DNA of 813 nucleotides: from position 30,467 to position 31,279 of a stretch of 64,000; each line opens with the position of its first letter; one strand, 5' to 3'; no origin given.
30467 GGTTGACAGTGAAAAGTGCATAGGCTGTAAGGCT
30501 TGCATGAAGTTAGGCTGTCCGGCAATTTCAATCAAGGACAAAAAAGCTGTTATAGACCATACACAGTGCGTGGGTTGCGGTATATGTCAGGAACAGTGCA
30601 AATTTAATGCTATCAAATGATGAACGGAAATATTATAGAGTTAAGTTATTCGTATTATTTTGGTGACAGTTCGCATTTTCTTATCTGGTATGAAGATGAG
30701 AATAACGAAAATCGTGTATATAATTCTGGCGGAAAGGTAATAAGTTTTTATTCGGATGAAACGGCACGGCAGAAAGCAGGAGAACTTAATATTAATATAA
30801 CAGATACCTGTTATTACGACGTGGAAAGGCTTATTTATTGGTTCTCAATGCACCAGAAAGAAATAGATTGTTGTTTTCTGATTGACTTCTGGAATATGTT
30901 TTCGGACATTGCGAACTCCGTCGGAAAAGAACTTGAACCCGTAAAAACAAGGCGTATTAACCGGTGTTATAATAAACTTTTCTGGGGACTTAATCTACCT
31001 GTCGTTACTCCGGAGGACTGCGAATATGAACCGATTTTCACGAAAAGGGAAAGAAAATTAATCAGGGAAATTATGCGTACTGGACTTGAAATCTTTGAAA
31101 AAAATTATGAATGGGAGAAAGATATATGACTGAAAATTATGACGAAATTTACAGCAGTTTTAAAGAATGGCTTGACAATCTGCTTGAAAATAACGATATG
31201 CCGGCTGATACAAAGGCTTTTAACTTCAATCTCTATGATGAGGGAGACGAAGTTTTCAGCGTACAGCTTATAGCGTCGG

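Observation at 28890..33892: iorA / iorB / paaK operon interleaved with three ATGA-coupled orphan ORFs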

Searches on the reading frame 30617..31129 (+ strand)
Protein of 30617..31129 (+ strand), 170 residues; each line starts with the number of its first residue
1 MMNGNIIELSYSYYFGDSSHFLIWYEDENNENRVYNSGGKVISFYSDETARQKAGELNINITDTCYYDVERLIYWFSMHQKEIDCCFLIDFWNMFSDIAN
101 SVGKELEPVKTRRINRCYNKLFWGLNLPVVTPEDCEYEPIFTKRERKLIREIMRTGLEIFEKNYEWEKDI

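Call 3: search_protein_families(library=pfam, proteins=[window:30617-31129:+], max_evalue=1)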
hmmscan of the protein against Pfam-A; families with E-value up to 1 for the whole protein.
window:30617-31129:+ (170 aa): 0 families

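Call 5: search_protein_families(library=ncbifam, proteins=[window:30617-31129:+], max_evalue=0.1)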
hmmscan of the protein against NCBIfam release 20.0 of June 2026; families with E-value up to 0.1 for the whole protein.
window:30617-31129:+ (170 aa): 0 families

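Call 7: find_homologous_proteins(query=window:30617-31129:+, max_evalue=0.001)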
Query window:30617-31129:+ (170 aa): 27 proteins with E <= 0.001 among 33 candidates.
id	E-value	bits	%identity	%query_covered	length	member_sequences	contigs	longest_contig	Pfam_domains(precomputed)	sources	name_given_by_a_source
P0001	1.7e-96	339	86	99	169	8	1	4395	-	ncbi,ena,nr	ncbi:MAG: hypothetical protein K2J36_04460 [Ruminococcus sp.]|nr:hypothetical protein [Ruminococcus 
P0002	1.1e-95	336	89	99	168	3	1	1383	-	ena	-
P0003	2.7e-92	325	87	98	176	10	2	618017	-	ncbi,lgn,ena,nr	ncbi:MAG: hypothetical protein K2K16_05265 [Ruminococcus sp.]|nr:hypothetical protein [Ruminococcus 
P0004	1.1e-89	317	85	96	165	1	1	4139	-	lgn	-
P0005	1.6e-89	316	83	98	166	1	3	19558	-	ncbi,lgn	-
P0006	3.0e-89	315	83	98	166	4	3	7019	-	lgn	-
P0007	2.7e-88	312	81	99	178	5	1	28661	-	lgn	-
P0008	1.3e-87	310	84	96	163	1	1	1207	-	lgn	-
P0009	6.7e-86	304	82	96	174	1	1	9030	-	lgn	-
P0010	4.5e-83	295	78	98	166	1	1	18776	-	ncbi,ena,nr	ncbi:MAG: hypothetical protein K2J40_03120 [Ruminococcus sp.]|nr:hypothetical protein [Ruminococcus 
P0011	2.2e-82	293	77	96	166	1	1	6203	-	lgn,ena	-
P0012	3.9e-82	292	76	98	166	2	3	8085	-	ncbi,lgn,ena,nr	ncbi:MAG: hypothetical protein K2O29_08370 [Ruminococcus sp.]|nr:hypothetical protein [Ruminococcus 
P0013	7.0e-81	288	78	97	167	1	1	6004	-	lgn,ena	-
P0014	8.4e-81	288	76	96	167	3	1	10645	-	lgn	-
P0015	4.0e-80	286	75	96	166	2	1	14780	-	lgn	-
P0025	9.3e-75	268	73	96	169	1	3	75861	-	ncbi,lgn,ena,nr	ncbi:MAG: hypothetical protein K2N49_07275 [Ruminococcus sp.]|nr:hypothetical protein [Ruminococcus 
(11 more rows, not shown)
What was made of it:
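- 30617..31129 (+): O1, an orphan of 169-170 aa. Its start is probably ATG 30620, which overlaps the iorA stop by one base. It has no Shine-Dalgarno sequence. It has 27 homologue clusters, all from Ruminococcus (call 7).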

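Call 16: search_protein_families(library=padloc, proteins=[window:30617-31129:+], max_evalue=0.1)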
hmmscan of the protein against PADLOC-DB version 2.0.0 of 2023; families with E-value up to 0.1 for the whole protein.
window:30617-31129:+ (170 aa): 2 families
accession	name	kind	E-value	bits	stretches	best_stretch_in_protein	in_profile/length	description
PDLC03423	REase_II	-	0.0034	15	1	18-75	11-67/285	Type II restriction enzyme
PDLC01096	C3a212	-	0.018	12.2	1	22-47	254-279/279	SNc+LTD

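Call 18: find_encoding_contigs(protein=P0025, flank=6000, max_places=3)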
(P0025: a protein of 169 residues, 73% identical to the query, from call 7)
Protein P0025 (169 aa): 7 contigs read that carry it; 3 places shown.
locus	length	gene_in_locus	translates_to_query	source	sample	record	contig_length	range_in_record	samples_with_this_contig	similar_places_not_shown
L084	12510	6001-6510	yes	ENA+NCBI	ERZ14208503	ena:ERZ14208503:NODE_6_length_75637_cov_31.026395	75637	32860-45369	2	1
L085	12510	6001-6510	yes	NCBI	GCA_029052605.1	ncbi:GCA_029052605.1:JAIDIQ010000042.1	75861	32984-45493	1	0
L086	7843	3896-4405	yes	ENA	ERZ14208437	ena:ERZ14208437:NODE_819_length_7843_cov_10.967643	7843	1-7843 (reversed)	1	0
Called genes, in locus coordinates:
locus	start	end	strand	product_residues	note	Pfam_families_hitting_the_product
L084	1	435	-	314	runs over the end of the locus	PF01183:Glyco_hydro_25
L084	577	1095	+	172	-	PF12993:DUF3877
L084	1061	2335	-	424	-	PF08245:Mur_ligase_M, PF02875:Mur_ligase_C, PF27239:FOL3_C (weak)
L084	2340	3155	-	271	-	PF07155:ECF-ribofla_trS (weak), PF12822:ECF_trnsprt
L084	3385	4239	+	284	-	PF00702:Hydrolase (faint), PF08282:Hydrolase_3, PF05116:S6PP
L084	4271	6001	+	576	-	PF01855:POR_N, PF12837:Fer4_6 (faint), PF02775:TPP_enzyme_C, PF12797:Fer4_2 (faint), PF00037:Fer4 (faint), PF13237:Fer4_10 (weak)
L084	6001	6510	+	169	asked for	-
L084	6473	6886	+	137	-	-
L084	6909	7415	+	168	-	-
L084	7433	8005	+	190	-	PF01558:POR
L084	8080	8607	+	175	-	-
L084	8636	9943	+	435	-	PF00501:AMP-binding, PF04443:LuxE (weak), PF14535:AMP-binding_C_2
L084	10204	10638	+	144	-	PF12773:DZR (weak)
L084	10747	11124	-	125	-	PF06541:ABC_trans_CmpB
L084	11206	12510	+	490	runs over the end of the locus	PF02446:Glyco_hydro_77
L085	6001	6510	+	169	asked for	-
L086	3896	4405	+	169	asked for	-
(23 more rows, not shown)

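Call 32: predict_structure(alignment_id=A2)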
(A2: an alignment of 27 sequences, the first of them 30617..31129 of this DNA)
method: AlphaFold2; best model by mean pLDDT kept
length: 170 residues; sequences in the alignment: 27
mean_pLDDT: 72.3   pTM: 0.71
mean pLDDT of the five models: 72.3, 71.8, 70.2, 52.2, 47.5
residues with pLDDT >= 90: 40; 70-90: 57; 50-70: 44; < 50: 29
segments of 3 or more residues with pLDDT < 50: 112-139
pLDDT, mean of each block of 10 residues (from residue 1): 90 76 81 82 94 94 88 70 66 80 70 45 38 38 63 78 79
secondary structure, 60 per line:
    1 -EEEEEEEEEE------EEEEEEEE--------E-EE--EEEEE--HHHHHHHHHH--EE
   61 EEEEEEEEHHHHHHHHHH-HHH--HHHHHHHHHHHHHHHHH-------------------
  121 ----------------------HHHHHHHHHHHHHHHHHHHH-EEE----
elements in order: E2-11 E18-25 E40-44 H47-56 E59-68 H69-78 H85-101 H143-162 E164-166

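Call 35: fold_search(model_id=the predicted structure, library=pdb)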
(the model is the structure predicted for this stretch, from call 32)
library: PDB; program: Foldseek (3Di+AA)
matches with E <= 10: 58; with E <= 0.001: 0
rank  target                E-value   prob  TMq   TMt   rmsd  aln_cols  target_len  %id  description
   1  6drq                  6.1e-03  0.99  0.48  0.45   8.5       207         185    9  The crystal structure of SatS c-terminal domain in complex with bromine (released 2019-01-23)
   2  6dnm                  2.2e-02  0.98  0.52  0.48   7.7       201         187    9  The crystal structure of SatS c-terminal domain (released 2019-01-23)
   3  7tcb_D                7.5e-01  0.05  0.14  0.14  14.7       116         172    9  Crystal Structure of the YaeQ Family Protein VPA0551 from Vibrio parahaemolyticus (released 2022-01-05)
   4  6xgx_A                1.6e+00  0.04  0.20  0.11  12.9       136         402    9  ISCth4 transposase, strand transfer complex 1, STC1 (released 2020-10-14)
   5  8omo_A                2.0e+00  0.03  0.19  0.07   9.2       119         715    8  DNA-unbound MutSbeta-ATP complex (bent clamp form) (released 2023-05-24)
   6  6xg8_A                2.0e+00  0.03  0.18  0.10  15.6       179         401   12  ISCth4 transposase, pre-cleaved complex, PCC (released 2020-10-14)
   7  3c0u_B                2.4e+00  0.01  0.13  0.12  15.3       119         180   10  Crystal structure of E.coli yaeQ protein (released 2008-01-29)
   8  3qfi                  2.6e+00  0.04  0.23  0.17  13.9       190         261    9  X-ray crystal structure of transcriptional regulator (EF0465) from Enterococcus faecalis, Northeast Structural Genomics  (released 2011-03-02)
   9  7tcb_B                2.7e+00  0.01  0.12  0.12  15.1       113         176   12  Crystal Structure of the YaeQ Family Protein VPA0551 from Vibrio parahaemolyticus (released 2022-01-05)
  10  3doj                  2.9e+00  0.02  0.17  0.12  15.5       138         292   13  Structure of Glyoxylate reductase 1 from Arabidopsis (AtGLYR1) (released 2009-07-07)
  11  2x6n_F                3.3e+00  0.02  0.20  0.20  12.0       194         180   10  Human foamy virus integrase - catalytic core. Manganese-bound structure. (released 2010-08-11)
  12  6voy_B                3.5e+00  0.02  0.19  0.14  12.5       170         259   12  Cryo-EM structure of HTLV-1 instasome (released 2020-07-01)
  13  7xn7_m                3.7e+00  0.06  0.22  0.04   6.5        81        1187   12  RNA polymerase II elongation complex containing Spt4/5, Elf1, Spt6, Spn1 and Paf1C (released 2022-09-07)
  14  8pfa_A                3.7e+00  0.03  0.10  0.12  10.3        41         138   17  X-ray structure of the Thermus thermophilus K167R mutant of the PilF-GSPIIB domain in the c-di-GMP bound state (released 2024-06-26)
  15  4gmd_A                4.2e+00  0.02  0.19  0.16  12.6       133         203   11  The crystal structure of thymidylate kinase from Pseudomonas aeruginosa PAO1 in complex with AZT Monophosphate (released 2012-08-29)
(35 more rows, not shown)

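Call 66: search_solved_structures(query=A2, max_evalue=10)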
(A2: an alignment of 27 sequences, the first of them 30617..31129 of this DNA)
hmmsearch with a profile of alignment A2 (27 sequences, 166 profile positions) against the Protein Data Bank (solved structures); distinct sequences matched with E-value up to 10: 2.
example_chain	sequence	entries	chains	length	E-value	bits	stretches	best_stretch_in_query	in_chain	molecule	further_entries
3ism_C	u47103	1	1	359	0.34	13.8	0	49-91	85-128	CG4930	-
9k7x_A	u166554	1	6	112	1.3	11.9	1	63-108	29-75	C3-Ca1-DN*3-20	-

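Call 98: search_protein_families(library=phrogs, proteins=[window:30620-31129:+], max_evalue=0.01)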
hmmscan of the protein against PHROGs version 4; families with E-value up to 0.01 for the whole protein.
window:30620-31129:+ (169 aa): 0 families
